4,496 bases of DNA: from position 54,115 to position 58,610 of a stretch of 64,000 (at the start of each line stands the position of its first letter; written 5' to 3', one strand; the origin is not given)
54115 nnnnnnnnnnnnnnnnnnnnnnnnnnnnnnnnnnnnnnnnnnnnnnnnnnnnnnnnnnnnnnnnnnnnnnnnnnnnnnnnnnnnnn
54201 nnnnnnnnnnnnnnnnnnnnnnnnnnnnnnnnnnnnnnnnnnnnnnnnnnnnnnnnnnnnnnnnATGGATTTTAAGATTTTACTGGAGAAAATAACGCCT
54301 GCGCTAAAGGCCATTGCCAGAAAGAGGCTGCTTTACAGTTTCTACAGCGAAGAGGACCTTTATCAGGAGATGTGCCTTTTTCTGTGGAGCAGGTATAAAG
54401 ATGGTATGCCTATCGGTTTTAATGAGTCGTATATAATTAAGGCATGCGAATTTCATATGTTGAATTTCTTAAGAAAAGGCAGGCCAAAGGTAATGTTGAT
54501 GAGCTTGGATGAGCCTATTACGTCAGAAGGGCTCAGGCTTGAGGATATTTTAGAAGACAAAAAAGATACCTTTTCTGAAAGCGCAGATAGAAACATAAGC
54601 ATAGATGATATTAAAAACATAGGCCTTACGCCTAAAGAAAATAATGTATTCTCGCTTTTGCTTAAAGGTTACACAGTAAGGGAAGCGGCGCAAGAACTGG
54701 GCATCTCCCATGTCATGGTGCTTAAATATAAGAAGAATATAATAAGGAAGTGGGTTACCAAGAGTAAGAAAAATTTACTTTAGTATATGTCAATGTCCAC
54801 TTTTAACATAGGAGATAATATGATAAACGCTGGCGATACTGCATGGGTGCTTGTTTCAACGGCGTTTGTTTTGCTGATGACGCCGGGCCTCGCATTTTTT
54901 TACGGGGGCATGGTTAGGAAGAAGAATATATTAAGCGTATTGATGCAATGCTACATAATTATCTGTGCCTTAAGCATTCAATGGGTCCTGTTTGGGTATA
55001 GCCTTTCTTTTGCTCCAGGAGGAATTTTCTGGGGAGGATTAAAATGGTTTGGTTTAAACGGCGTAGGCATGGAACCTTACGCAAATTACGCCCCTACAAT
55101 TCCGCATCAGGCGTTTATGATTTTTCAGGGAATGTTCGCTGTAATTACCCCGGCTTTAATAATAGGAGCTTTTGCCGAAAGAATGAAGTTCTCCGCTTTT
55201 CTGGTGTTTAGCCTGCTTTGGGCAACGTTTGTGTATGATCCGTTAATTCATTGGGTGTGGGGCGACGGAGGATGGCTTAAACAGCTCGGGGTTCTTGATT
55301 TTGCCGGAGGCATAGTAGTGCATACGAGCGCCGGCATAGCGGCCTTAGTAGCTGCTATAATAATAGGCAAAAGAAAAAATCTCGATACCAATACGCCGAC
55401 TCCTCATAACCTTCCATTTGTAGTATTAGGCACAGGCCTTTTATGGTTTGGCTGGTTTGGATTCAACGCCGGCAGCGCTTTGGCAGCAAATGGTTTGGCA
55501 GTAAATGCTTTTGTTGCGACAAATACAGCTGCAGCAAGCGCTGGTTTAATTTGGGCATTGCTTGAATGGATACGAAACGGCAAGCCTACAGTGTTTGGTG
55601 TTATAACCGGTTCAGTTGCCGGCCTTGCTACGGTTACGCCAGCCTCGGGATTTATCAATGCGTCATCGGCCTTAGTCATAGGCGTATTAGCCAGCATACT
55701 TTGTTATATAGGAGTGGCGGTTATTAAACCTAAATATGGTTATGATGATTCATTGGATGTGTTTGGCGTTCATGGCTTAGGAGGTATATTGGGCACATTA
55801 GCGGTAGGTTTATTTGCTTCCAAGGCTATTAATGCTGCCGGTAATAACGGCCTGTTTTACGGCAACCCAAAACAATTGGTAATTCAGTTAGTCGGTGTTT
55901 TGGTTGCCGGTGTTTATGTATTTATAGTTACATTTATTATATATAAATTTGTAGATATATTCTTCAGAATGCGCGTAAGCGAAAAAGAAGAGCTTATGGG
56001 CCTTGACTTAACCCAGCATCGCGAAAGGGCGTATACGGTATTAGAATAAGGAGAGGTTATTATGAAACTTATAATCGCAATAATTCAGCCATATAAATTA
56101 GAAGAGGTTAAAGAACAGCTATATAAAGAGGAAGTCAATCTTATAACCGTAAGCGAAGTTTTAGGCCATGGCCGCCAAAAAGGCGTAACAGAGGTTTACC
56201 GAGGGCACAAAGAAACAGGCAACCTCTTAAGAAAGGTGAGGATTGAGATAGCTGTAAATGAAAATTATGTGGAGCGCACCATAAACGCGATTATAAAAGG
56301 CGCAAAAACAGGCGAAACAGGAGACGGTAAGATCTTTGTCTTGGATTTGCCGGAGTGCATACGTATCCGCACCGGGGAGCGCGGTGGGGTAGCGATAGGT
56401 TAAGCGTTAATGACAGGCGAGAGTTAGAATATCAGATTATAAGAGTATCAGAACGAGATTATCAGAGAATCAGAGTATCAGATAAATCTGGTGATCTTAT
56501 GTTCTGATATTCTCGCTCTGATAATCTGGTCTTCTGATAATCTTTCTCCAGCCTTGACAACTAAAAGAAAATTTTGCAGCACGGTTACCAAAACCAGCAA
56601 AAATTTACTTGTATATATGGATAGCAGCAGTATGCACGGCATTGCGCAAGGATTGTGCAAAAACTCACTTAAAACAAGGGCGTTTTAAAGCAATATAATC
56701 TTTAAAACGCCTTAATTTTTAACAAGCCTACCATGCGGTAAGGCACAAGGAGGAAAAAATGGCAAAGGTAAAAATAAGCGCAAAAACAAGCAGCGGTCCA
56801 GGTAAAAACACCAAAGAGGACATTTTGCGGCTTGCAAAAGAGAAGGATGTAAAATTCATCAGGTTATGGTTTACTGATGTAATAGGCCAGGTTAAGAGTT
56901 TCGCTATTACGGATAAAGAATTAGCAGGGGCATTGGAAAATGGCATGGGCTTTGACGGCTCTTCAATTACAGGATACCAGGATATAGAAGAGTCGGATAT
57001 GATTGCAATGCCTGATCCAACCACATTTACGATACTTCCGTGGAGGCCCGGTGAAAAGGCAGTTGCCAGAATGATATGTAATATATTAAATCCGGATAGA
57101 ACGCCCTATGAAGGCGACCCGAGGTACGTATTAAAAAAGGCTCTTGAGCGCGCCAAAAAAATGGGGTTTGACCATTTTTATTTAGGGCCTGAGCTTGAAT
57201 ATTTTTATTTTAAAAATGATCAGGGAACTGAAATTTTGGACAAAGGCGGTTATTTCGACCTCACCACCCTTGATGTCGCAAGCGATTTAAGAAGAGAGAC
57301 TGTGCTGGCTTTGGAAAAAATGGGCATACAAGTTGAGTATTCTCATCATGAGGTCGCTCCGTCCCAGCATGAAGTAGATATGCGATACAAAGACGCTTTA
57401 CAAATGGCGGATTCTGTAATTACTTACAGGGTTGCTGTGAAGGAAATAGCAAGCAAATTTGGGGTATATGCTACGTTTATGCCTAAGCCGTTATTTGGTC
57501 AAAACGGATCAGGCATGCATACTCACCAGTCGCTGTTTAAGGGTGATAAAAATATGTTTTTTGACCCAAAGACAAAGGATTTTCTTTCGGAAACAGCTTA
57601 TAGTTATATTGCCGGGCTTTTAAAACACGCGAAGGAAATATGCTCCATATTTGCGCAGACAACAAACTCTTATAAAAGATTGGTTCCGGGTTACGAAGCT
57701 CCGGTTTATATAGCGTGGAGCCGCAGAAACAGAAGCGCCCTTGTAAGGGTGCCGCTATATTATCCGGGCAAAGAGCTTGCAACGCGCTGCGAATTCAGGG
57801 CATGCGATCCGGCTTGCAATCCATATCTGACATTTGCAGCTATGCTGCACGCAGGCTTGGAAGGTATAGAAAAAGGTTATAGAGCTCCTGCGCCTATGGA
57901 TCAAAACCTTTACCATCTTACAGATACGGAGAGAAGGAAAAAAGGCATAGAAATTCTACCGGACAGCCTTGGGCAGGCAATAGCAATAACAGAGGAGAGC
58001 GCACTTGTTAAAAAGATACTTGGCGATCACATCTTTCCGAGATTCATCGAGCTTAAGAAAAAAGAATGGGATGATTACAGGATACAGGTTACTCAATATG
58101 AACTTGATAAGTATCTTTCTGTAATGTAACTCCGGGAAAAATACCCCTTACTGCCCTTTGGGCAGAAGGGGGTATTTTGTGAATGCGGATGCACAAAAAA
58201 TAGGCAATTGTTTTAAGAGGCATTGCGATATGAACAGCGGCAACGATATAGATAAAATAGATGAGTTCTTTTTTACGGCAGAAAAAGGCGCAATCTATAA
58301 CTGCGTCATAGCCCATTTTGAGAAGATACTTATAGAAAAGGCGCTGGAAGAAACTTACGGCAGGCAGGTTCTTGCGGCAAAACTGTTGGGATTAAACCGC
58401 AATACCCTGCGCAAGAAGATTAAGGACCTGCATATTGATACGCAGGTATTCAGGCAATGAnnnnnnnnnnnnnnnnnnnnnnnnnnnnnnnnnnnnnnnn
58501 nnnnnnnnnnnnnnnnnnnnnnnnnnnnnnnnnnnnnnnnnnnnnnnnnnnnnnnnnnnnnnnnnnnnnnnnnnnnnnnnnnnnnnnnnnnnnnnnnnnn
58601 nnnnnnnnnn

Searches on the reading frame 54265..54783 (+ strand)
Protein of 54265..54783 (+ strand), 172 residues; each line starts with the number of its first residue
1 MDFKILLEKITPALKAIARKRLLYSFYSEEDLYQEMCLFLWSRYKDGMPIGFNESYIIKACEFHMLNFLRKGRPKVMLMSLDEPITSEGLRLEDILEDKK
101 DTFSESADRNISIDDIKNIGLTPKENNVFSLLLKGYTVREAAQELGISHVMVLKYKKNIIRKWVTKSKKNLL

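Call 8: search_protein_families(library=pfam, proteins=[window:54265-54783:+], max_evalue=0.01)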
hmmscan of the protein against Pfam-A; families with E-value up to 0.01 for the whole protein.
window:54265-54783:+ (172 aa): 2 families
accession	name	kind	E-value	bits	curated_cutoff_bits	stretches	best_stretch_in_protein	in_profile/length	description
PF00196.25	GerE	-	1.3e-07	31.5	23.5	1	121-170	3-52/57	Bacterial regulatory proteins, luxR family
PF08281.18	Sigma70_r4_2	-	0.0037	17.3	25.7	1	121-148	11-39/54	Sigma-70, region 4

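Call 10: search_protein_families(library=ncbifam, proteins=[window:54265-54783:+], max_evalue=0.01)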
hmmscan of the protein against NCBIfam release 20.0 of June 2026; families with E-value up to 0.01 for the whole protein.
window:54265-54783:+ (172 aa): 14 families
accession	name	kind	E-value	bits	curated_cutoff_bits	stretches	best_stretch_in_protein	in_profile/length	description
TIGR02937.1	sigma70-ECF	superfamily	4.9e-13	49.1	42.9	1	4-162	4-160/165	sigma-70 family RNA polymerase sigma factor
TIGR02985.1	Sig70_bacteroi1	subfamily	2.2e-06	28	126.4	1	2-154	2-149/162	RNA polymerase sigma-70 factor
NF052445.1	RespRegMctR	equivalog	6.4e-05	22.5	300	1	117-167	141-191/205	two-component system response regulator MctR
NF004471.0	PRK05803.1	subfamily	0.00014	21.1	252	1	56-166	106-227/235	RNA polymerase sporulation sigma factor SigK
NF009188.0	PRK12536.1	subfamily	0.00025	21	250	1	2-152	31-171/190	RNA polymerase sigma factor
TIGR02846.1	spore_sigmaK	equivalog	0.00033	20.3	298.65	1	56-164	104-223/227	RNA polymerase sporulation sigma factor SigK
NF010500.0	PRK13919.1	subfamily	0.0004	20.6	226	1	3-150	25-166/186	putative RNA polymerase sigma E protein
NF011896.0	PRK15369.1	equivalog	0.00063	19.4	242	1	110-164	139-193/211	two component system response regulator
NF006158.0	PRK08301.1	equivalog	0.0016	17.9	339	1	56-164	115-234/241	RNA polymerase sporulation sigma factor SigE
NF047785.1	respo_reg_MadR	equivalog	0.0027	17.1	300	1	112-165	140-193/209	MadR family response regulator transcription factor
NF009165.0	PRK12512.1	equivalog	0.0048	16.5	198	0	3-71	24-95/184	RNA polymerase sigma factor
NF041508.1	BacL2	equivalog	0.0053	16.6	200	0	121-161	153-193/202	BacL2 family protein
NF007935.0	PRK10651.1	equivalog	0.0087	15.3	250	0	109-168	144-203/216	two-component system response regulator NarL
NF007685.0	PRK10360.1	equivalog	0.0094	15.8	258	0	119-163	136-180/196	response regulator transcription factor UhpA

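Call 14: find_encoding_contigs(protein=window:54265-54783:+, flank=10000, max_places=10)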
Protein window:54265-54783:+ (172 aa): no gene with exactly this product is on record in the collection.

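Call 49: find_homologous_proteins(query=window:54265-54780:+, max_evalue=1e-10)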
Query window:54265-54780:+ (172 aa): 387 proteins with E <= 1e-10 among 573 candidates; the best 120 are listed.
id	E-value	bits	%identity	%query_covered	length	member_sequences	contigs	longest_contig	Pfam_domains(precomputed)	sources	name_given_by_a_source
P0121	1.4e-107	375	100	100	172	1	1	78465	PF00196.26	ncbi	ncbi:MAG: sigma-70 family RNA polymerase sigma factor [Candidatus Omnitrophota bacterium]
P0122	3.2e-75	270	75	99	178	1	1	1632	PF00196.26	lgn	-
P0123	3.5e-74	266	72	93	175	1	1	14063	PF00196.26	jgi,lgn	jgi:RNA polymerase sigma factor (sigma-70 family)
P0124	6.2e-74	265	69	100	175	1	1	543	PF00196.26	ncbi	-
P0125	2.3e-73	264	71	97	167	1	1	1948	PF00196.26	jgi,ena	-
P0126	8.3e-73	262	70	87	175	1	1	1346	PF00196.26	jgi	jgi:RNA polymerase sigma factor (sigma-70 family)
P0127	8.4e-73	262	69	100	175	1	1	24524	PF00196.26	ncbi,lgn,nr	ncbi:MAG: sigma-70 family RNA polymerase sigma factor [Candidatus Omnitrophica bacterium]|nr:sigma-7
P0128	7.9e-72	259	66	100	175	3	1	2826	-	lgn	-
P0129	1.2e-71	258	71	90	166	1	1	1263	PF00196.26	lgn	-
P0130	1.3e-71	258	69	97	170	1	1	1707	PF00196.26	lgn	-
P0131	2.6e-71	257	67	99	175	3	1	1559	PF00196.26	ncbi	-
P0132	3.6e-71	256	68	100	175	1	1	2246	-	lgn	-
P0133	1.2e-70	255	68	99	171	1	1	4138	PF00196.26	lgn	-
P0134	3.1e-70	253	70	97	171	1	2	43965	PF00196.26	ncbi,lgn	-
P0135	4.0e-70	253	69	95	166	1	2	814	PF00196.26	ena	-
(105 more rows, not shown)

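Call 50: find_encoding_contigs(protein=P0123, flank=10000, max_places=3)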
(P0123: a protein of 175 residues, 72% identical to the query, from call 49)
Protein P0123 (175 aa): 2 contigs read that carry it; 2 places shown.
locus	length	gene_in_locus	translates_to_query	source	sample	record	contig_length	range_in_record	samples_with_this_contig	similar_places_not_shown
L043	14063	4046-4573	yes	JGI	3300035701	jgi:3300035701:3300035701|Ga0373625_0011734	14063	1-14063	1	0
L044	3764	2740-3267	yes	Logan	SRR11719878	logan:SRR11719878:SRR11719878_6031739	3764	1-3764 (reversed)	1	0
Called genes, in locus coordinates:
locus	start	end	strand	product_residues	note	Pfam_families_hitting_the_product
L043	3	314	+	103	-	?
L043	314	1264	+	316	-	PF00056:Ldh_1_N, PF00899:ThiF (faint), PF02866:Ldh_1_C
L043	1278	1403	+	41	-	PF06397:Desulfoferrod_N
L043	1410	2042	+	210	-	PF22175:Ogg-HhH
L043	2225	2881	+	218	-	-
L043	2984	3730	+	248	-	PF13185:GAF_2, PF01590:GAF, PF13492:GAF_3, PF03861:ANTAR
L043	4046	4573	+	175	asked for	PF00196:GerE (weak)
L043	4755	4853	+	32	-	-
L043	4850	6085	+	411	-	PF00909:Ammonium_transp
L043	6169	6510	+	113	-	PF00543:P-II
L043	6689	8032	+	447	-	PF03951:Gln-synt_N, PF00120:Gln-synt_C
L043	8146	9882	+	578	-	PF00795:CN_hydrolase, PF02540:NAD_synthase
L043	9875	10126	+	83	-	PF02954:HTH_8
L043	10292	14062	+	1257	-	?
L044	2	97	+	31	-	?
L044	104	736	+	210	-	PF22175:Ogg-HhH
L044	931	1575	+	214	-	-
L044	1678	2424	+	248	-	PF13185:GAF_2, PF01590:GAF, PF13492:GAF_3, PF03861:ANTAR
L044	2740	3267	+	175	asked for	PF00196:GerE (weak)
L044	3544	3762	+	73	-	?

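Call 51: find_encoding_contigs(protein=P0127, flank=10000, max_places=2)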
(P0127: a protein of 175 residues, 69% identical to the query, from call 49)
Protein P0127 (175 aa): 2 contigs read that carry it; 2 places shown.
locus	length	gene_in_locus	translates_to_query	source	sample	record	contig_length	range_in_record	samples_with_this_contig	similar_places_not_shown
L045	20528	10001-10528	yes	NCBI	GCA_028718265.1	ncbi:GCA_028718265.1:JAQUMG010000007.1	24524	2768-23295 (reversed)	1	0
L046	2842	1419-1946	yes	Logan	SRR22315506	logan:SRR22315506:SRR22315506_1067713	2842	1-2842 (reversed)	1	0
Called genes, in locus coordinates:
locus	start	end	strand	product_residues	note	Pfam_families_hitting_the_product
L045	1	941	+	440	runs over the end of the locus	PF03951:Gln-synt_N, PF00120:Gln-synt_C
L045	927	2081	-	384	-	PF02684:LpxB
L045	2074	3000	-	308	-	PF01408:GFO_IDH_MocA, PF02894:GFO_IDH_MocA_C (faint), PF22725:GFO_IDH_MocA_C3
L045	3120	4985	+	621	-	PF00664:ABC_membrane, PF00005:ABC_tran, PF02463:SMC_N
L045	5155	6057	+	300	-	PF00318:Ribosomal_S2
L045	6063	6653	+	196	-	PF25025:EF-Ts_N (weak), PF00889:EF_TS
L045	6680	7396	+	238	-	PF00696:AA_kinase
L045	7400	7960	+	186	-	PF01765:RRF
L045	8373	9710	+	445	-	PF04055:Radical_SAM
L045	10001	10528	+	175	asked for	PF00196:GerE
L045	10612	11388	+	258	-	-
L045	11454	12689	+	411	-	PF00909:Ammonium_transp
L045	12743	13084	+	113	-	PF00543:P-II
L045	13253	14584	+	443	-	PF16952:Gln-synt_N_2 (weak), PF03951:Gln-synt_N, PF00120:Gln-synt_C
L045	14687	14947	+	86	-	PF02954:HTH_8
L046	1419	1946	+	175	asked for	PF00196:GerE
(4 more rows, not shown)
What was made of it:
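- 54265..58129 (+): Sigma-70-family/LuxR-type gene, amt, glnK (P-II) and glnA. Gene order is the same as in relatives. Calls 8, 10, 49, 50, 51.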

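Call 69: find_encoding_contigs(protein=P0122, flank=5000, max_places=3)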
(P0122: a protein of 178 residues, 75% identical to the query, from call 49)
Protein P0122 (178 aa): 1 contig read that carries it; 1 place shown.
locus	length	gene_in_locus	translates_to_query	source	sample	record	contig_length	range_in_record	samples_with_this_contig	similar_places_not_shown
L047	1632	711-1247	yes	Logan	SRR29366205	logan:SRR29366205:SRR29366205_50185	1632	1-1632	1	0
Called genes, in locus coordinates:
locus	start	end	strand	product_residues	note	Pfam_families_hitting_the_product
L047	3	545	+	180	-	?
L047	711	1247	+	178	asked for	PF00196:GerE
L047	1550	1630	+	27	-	?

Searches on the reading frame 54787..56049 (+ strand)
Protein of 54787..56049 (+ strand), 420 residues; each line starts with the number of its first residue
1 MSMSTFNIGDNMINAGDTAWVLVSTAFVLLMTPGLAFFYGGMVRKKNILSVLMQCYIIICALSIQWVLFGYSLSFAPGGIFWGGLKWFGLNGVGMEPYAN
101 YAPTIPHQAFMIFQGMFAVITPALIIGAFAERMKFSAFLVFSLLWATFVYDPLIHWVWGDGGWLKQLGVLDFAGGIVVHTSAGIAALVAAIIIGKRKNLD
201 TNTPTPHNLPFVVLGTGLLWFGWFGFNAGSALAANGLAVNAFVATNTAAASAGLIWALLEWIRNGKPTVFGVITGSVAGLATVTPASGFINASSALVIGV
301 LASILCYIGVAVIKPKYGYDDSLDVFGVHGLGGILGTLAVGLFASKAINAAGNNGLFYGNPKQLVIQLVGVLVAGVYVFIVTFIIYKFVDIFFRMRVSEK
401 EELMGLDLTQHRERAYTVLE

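Call 8: search_protein_families(library=pfam, proteins=[window:54787-56049:+], max_evalue=0.01)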
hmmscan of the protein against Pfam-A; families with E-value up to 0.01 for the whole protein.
window:54787-56049:+ (420 aa): 1 family
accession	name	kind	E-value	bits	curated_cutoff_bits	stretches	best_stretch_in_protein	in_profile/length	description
PF00909.26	Ammonium_transp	-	4.6e-130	434.4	23.2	1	19-416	1-399/399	Ammonium Transporter Family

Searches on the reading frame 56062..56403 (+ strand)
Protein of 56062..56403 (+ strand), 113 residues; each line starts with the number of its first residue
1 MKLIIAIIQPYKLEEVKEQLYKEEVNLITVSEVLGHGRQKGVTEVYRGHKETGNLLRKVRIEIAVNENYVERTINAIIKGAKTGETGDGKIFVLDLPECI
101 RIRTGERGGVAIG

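Call 8: search_protein_families(library=pfam, proteins=[window:56062-56403:+], max_evalue=0.01)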
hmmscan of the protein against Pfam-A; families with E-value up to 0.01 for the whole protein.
window:56062-56403:+ (113 aa): 1 family
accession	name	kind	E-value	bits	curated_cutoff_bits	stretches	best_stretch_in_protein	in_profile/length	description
PF00543.27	P-II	-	9.6e-26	90.5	25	1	1-106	1-102/102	Nitrogen regulatory protein P-II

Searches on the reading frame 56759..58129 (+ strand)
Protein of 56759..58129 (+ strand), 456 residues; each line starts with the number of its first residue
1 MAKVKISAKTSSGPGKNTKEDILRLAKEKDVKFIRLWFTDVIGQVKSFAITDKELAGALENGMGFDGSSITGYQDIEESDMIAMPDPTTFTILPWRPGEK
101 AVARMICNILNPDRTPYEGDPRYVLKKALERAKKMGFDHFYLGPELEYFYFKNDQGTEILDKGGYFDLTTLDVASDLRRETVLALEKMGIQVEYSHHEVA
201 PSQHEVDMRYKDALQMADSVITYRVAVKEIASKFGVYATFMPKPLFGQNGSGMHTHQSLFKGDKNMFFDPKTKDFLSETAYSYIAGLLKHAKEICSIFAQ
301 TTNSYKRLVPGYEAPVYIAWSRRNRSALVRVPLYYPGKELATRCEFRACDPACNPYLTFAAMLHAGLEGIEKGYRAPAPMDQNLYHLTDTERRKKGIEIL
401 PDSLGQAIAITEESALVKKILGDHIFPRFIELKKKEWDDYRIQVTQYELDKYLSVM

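Call 8: search_protein_families(library=pfam, proteins=[window:56759-58129:+], max_evalue=0.01)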
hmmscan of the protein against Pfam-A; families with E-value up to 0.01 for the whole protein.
window:56759-58129:+ (456 aa): 3 families
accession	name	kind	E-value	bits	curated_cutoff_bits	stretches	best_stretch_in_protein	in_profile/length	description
PF00120.29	Gln-synt_C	-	1.1e-128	429.6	24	1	119-452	2-344/344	Glutamine synthetase, catalytic domain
PF03951.24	Gln-synt_N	-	2.3e-30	104.5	33.4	1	30-112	1-82/82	Glutamine synthetase, beta-Grasp domain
PF16952.10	Gln-synt_N_2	-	0.0014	18.9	35.7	1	24-117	8-112/112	Glutamine synthetase N-terminal domain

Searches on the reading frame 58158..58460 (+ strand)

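Call 95: search_protein_families(library=pfam, proteins=[window:58158-58460:+], max_evalue=0.01)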
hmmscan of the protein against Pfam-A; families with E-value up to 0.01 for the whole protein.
window:58158-58460:+ (100 aa): 2 families
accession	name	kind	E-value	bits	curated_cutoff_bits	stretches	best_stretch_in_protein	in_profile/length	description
PF02954.25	HTH_8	-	1.9e-13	50.3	22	1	52-90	3-41/42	Bacterial regulatory protein, Fis family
PF06322.17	Phage_NinH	-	0.0061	16.9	29.8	1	61-90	10-39/60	Phage NinH protein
